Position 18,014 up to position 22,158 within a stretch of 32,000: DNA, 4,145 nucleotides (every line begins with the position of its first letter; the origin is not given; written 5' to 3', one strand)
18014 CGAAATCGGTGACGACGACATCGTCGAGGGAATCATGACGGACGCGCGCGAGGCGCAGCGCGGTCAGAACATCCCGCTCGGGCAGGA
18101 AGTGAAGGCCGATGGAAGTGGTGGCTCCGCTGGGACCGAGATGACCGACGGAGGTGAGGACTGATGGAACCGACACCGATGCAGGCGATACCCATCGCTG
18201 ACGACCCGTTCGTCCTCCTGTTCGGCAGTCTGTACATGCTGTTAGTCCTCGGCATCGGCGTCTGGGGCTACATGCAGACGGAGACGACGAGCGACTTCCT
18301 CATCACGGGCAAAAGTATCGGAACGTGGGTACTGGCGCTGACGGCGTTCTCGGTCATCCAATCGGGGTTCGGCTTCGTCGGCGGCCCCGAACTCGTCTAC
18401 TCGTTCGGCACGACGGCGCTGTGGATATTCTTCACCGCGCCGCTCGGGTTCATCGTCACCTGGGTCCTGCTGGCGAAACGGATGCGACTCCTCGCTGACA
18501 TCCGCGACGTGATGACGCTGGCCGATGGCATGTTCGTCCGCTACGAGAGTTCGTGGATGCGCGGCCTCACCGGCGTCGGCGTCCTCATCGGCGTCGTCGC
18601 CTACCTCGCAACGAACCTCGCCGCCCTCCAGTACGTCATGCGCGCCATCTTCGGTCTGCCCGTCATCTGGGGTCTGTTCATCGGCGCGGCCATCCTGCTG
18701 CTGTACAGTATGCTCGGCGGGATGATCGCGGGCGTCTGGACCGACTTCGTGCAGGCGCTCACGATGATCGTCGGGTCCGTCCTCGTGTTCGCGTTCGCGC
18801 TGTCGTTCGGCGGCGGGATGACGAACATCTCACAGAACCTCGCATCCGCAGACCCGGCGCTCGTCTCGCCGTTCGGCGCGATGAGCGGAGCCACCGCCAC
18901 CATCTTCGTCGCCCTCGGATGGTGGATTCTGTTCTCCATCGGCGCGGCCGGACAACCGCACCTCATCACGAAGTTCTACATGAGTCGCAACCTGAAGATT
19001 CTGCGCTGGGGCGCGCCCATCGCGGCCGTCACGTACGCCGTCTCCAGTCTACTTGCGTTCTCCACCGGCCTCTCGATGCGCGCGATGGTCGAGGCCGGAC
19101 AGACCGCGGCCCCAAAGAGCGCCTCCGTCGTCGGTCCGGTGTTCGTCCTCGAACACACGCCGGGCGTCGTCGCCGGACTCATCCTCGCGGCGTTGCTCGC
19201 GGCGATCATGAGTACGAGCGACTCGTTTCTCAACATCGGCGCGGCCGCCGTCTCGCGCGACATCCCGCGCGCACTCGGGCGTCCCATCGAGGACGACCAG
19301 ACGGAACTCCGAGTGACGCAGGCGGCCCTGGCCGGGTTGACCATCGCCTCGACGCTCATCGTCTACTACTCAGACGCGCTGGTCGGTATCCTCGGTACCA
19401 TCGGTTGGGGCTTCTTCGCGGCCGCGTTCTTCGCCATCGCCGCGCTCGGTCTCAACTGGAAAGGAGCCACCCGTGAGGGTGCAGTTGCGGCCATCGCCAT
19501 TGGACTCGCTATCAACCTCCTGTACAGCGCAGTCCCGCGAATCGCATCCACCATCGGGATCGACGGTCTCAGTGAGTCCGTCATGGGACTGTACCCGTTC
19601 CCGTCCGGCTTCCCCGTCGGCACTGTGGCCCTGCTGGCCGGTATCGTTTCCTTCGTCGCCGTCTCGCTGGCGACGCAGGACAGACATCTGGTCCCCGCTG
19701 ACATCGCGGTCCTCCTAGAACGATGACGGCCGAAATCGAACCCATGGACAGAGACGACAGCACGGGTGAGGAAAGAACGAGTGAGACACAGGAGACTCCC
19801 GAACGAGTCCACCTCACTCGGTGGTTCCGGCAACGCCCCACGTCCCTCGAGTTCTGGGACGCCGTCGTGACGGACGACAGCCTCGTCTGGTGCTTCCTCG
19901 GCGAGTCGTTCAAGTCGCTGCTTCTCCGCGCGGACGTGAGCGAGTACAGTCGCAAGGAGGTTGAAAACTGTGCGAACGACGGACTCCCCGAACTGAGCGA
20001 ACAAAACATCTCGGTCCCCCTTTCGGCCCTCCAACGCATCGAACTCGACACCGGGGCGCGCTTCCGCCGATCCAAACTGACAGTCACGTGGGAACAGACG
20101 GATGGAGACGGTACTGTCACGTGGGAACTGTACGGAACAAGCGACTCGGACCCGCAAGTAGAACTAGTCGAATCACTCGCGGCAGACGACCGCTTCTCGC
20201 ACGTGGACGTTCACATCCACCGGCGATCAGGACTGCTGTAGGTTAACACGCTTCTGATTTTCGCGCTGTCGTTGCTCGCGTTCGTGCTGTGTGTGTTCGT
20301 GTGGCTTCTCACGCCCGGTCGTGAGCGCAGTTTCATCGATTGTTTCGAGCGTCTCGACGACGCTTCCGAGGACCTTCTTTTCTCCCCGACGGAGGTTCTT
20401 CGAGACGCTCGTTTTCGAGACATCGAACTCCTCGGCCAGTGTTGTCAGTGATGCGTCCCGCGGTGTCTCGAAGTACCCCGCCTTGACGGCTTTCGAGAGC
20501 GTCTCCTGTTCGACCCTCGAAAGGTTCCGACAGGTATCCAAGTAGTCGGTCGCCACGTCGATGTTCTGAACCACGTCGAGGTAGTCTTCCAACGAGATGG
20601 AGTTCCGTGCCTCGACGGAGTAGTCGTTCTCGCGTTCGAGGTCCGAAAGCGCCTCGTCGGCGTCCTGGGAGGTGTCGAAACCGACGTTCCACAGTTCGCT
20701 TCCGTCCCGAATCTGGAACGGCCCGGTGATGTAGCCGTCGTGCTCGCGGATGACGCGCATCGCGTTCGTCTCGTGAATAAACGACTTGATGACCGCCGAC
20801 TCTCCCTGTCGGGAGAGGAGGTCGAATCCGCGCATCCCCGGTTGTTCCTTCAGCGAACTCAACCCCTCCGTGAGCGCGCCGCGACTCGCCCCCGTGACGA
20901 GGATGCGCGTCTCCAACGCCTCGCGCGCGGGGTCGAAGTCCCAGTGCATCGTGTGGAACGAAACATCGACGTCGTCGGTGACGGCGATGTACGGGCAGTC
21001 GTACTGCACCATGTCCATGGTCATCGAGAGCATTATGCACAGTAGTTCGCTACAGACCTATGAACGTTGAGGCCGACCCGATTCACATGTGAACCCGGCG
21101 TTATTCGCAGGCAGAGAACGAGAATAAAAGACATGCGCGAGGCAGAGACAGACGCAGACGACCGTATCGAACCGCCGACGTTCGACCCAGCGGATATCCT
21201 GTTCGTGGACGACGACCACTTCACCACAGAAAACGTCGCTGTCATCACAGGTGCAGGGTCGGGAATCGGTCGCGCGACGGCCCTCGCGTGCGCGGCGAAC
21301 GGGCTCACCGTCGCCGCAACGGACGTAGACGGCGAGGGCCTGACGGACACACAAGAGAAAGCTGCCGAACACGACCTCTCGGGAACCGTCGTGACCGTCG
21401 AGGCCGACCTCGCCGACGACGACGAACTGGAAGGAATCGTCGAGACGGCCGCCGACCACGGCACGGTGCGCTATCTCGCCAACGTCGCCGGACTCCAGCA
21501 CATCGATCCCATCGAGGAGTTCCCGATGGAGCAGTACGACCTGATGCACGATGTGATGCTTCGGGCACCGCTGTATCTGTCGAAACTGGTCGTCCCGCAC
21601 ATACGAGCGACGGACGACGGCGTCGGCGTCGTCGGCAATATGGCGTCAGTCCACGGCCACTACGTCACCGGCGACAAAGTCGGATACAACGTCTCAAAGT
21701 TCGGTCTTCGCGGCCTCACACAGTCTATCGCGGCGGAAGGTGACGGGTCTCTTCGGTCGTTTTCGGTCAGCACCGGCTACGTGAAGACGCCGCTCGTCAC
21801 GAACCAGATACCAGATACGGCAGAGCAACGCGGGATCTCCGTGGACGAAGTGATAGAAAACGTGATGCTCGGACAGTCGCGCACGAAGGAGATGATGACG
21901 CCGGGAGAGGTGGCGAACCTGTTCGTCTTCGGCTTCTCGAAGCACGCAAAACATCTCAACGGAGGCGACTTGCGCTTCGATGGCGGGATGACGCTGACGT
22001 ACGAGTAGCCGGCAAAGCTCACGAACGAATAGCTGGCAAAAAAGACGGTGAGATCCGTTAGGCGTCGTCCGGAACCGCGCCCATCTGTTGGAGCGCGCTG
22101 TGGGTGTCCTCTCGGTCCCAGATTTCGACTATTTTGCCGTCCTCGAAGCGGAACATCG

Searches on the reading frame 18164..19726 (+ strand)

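Call 36: search_protein_families(library=pfam, proteins=[window:18164-19726:+], max_evalue=0.001)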
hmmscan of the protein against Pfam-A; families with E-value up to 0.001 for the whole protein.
window:18164-19726:+ (520 aa): 1 family
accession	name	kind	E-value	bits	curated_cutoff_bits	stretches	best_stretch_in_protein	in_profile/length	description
PF00474.23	SSF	-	1.2e-46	159.9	22.8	1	45-447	1-406/406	Sodium:solute symporter family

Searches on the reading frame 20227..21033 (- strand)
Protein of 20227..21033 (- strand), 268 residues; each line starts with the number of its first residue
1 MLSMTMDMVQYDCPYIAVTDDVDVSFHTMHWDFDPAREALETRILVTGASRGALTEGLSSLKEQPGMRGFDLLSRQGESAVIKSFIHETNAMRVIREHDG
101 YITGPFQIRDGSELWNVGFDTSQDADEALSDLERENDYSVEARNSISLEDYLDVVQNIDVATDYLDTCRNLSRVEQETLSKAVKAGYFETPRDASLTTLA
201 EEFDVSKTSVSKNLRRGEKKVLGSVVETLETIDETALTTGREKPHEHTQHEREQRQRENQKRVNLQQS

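Call 36: search_protein_families(library=pfam, proteins=[window:20227-21033:-], max_evalue=0.001)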
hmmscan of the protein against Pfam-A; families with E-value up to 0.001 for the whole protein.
window:20227-21033:- (268 aa): 2 families
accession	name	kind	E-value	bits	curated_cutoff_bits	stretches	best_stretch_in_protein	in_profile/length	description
PF04967.18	HTH_10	-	6.8e-15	55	23.1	1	174-222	4-52/53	HTH DNA binding domain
PF24279.1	HVO_2525_N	-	3.3e-13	50.5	27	1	9-135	6-132/135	HVO_2525, N-terminal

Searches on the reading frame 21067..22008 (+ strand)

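Call 36: search_protein_families(library=pfam, proteins=[window:21067-22008:+], max_evalue=0.001)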
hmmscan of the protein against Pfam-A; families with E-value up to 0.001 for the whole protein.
window:21067-22008:+ (313 aa): 2 families
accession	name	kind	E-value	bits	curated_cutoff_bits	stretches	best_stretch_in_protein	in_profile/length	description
PF13561.12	adh_short_C2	-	7.1e-34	117.9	27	1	62-309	1-236/236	Enoyl-(Acyl carrier protein) reductase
PF00106.31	adh_short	-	2.5e-32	112.4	26.6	1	56-247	1-190/195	short chain dehydrogenase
